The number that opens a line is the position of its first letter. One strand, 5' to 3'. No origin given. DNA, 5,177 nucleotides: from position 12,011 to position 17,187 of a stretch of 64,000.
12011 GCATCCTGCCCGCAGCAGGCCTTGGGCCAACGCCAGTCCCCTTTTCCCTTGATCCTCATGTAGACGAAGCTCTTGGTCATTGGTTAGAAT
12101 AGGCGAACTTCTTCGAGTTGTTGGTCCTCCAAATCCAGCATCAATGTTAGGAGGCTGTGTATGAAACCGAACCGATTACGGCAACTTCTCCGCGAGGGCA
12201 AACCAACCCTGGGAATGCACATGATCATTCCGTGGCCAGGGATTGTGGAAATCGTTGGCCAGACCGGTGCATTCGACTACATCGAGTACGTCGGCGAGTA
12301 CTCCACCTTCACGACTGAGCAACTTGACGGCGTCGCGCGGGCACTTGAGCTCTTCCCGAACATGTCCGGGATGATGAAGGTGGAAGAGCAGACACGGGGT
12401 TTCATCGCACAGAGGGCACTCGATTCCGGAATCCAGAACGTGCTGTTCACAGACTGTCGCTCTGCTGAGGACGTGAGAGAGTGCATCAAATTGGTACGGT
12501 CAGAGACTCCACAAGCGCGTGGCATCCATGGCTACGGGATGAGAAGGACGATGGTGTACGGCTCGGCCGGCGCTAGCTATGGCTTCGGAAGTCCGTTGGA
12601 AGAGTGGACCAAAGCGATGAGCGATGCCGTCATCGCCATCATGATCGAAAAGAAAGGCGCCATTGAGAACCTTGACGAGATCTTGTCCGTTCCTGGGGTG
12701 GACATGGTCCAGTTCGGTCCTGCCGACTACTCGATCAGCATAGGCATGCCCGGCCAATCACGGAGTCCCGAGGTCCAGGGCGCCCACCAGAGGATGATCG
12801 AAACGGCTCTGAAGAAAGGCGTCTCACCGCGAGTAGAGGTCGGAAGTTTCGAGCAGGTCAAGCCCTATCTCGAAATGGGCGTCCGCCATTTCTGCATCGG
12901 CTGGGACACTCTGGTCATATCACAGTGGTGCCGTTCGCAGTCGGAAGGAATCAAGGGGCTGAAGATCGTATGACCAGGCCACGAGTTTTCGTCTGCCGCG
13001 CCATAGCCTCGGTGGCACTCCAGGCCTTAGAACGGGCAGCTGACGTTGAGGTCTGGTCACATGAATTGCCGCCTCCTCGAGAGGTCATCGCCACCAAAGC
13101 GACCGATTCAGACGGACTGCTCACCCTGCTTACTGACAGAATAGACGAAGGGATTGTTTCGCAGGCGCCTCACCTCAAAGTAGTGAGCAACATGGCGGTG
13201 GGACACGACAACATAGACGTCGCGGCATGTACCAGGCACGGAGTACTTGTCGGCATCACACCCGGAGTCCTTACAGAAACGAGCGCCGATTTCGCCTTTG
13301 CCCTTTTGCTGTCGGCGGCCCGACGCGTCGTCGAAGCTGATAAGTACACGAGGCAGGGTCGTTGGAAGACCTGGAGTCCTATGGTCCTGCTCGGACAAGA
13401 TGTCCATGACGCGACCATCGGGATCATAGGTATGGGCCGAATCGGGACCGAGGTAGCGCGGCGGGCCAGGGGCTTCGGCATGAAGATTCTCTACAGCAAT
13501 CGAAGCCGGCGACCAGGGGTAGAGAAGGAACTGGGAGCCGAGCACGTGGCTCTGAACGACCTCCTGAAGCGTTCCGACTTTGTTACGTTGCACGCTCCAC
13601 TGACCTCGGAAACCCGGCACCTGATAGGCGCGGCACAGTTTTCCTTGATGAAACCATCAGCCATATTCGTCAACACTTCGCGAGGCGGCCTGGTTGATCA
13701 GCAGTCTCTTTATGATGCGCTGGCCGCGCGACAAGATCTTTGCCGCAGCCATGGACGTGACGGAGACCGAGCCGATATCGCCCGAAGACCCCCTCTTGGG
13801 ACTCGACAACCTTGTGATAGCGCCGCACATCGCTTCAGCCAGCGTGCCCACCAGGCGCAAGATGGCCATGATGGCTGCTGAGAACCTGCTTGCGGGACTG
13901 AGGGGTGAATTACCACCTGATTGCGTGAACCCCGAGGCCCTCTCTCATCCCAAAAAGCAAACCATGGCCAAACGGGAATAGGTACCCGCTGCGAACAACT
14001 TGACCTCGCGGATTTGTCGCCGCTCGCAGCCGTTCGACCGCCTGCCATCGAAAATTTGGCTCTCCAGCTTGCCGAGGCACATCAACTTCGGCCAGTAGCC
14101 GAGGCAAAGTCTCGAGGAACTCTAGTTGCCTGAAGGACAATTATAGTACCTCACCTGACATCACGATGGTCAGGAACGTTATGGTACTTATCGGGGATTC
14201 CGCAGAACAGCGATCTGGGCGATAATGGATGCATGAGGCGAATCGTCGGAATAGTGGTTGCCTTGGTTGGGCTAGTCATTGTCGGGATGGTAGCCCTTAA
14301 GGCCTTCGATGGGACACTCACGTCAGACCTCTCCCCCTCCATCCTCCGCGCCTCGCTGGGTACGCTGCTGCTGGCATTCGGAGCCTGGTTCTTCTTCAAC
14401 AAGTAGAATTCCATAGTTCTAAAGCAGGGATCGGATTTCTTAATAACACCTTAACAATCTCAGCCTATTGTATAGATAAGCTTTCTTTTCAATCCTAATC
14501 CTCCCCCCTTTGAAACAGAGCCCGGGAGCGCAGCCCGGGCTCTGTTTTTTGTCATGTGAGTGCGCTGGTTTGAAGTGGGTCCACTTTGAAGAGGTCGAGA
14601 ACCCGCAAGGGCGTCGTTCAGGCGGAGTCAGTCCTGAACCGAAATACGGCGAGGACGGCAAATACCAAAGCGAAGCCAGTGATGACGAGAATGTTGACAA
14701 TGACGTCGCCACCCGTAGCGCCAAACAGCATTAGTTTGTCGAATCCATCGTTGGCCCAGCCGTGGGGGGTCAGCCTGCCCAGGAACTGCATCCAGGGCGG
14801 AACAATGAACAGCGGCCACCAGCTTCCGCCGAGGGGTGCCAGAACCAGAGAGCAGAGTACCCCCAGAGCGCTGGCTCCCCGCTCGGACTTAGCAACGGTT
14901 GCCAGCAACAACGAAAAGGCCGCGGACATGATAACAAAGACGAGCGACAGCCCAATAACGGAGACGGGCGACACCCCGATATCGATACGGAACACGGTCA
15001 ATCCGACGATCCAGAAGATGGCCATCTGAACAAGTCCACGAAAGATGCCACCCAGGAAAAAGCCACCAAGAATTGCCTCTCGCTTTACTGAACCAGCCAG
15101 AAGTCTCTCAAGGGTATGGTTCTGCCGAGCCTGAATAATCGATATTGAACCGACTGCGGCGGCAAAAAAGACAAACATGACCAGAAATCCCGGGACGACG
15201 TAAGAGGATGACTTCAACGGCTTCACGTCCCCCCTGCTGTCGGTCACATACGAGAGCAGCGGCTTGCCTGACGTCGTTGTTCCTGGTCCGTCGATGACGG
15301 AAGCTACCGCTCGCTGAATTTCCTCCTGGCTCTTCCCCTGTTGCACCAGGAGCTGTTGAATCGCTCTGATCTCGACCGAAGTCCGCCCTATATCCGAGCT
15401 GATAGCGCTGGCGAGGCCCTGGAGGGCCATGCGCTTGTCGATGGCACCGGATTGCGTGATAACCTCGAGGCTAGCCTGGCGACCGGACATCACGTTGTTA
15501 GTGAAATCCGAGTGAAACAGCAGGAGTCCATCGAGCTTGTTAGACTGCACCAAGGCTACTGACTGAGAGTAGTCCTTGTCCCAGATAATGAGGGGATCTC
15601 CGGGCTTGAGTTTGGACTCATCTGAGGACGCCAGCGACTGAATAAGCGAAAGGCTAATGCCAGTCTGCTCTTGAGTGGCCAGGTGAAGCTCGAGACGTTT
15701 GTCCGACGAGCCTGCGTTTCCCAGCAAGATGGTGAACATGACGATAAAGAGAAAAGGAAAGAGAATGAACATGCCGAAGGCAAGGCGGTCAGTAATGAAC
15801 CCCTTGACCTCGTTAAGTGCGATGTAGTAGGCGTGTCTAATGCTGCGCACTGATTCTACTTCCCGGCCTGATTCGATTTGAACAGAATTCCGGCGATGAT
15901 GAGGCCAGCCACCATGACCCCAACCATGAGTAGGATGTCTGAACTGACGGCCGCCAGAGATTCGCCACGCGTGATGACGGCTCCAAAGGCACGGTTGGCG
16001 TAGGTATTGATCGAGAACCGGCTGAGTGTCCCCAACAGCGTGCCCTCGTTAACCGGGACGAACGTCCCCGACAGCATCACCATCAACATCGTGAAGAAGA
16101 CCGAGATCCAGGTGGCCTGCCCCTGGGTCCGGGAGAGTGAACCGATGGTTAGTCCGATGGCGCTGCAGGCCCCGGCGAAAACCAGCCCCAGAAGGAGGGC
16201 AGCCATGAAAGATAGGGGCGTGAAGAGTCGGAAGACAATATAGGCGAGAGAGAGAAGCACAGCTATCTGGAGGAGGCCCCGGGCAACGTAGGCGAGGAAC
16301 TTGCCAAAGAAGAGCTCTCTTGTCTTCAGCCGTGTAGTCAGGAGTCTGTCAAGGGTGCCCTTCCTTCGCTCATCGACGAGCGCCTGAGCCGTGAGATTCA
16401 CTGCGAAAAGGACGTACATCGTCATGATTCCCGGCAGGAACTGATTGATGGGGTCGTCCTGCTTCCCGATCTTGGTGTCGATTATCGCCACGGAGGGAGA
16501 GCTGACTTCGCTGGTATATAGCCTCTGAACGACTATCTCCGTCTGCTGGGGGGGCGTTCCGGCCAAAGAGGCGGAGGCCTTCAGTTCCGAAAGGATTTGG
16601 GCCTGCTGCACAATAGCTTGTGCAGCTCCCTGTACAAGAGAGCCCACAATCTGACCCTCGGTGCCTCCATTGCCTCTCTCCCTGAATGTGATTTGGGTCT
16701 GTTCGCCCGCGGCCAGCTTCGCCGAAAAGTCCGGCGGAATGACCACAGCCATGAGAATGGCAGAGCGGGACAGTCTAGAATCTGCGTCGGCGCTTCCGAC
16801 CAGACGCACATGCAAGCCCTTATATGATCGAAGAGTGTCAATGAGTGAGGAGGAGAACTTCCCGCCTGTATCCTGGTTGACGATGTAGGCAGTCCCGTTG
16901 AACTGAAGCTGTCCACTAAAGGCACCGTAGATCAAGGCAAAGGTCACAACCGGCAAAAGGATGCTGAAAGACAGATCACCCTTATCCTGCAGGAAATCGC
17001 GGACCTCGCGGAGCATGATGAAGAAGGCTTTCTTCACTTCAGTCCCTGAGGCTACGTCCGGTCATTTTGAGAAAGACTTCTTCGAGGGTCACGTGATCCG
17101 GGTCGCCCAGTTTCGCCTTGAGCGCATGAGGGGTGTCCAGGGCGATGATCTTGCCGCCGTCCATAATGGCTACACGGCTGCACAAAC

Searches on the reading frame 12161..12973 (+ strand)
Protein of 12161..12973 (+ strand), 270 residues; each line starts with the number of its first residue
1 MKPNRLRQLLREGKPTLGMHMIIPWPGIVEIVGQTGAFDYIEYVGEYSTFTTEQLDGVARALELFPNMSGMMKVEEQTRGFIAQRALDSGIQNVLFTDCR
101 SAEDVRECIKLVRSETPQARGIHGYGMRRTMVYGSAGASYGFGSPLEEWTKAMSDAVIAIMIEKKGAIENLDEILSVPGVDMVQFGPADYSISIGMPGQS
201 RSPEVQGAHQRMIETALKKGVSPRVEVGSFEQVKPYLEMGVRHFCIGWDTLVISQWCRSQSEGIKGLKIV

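Call 17: search_protein_families(library=pfam, max_evalue=0.000001, proteins=[window:12161-12973:+])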
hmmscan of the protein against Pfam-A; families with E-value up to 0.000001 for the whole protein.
window:12161-12973:+ (270 aa): 1 family
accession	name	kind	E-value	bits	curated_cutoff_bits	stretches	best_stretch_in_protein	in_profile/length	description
PF03328.21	HpcH_HpaI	-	2.8e-19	69.7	25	1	69-221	61-185/221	HpcH/HpaI aldolase/citrate lyase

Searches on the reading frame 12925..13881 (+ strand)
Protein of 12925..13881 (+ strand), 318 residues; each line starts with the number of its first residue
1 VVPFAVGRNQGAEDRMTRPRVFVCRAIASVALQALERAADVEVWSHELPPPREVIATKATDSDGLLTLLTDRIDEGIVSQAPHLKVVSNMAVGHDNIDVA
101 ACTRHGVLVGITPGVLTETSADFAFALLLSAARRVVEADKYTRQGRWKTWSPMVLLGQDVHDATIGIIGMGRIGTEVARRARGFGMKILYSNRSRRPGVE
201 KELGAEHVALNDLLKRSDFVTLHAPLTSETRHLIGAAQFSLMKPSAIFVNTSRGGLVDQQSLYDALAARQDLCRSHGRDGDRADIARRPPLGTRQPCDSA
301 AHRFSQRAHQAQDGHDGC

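Call 17: search_protein_families(library=pfam, max_evalue=0.000001, proteins=[window:12925-13881:+])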
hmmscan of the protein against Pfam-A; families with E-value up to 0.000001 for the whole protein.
window:12925-13881:+ (318 aa): 2 families
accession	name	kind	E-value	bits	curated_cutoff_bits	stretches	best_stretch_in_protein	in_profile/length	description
PF02826.25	2-Hacid_dh_C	-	6.6e-51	172.6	25.1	1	125-269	1-144/178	D-isomer specific 2-hydroxyacid dehydrogenase, NAD binding domain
PF00389.36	2-Hacid_dh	-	7.3e-22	77.9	24.6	1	21-219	1-103/134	D-isomer specific 2-hydroxyacid dehydrogenase, catalytic domain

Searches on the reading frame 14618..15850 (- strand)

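Call 16: search_protein_families(library=pfam, max_evalue=0.000001, proteins=[window:14618-15850:-])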
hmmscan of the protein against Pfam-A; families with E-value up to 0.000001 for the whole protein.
window:14618-15850:- (410 aa): 3 families
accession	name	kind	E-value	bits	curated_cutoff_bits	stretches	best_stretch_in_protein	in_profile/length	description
PF12698.13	ABC2_membrane_3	-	5.4e-37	128.1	31.6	1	27-402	6-346/347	ABC-2 family transporter protein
PF01061.29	ABC2_membrane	-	3.7e-18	66.3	26.9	1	216-374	48-210/211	ABC-2 type transporter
PF12679.13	ABC2_membrane_2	-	2e-14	54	27.2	1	10-408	3-281/283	ABC-2 family transporter protein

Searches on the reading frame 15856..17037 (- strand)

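Call 16: search_protein_families(library=pfam, max_evalue=0.000001, proteins=[window:15856-17037:-])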
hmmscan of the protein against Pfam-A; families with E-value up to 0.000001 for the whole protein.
window:15856-17037:- (393 aa): 3 families
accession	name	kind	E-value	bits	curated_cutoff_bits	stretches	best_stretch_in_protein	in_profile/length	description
PF12698.13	ABC2_membrane_3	-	2.4e-35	122.7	31.6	1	22-382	4-345/347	ABC-2 family transporter protein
PF01061.29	ABC2_membrane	-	1.1e-22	81.1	26.9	1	193-351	45-206/211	ABC-2 type transporter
PF12679.13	ABC2_membrane_2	-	1.4e-12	48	27.2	1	7-387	3-279/283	ABC-2 family transporter protein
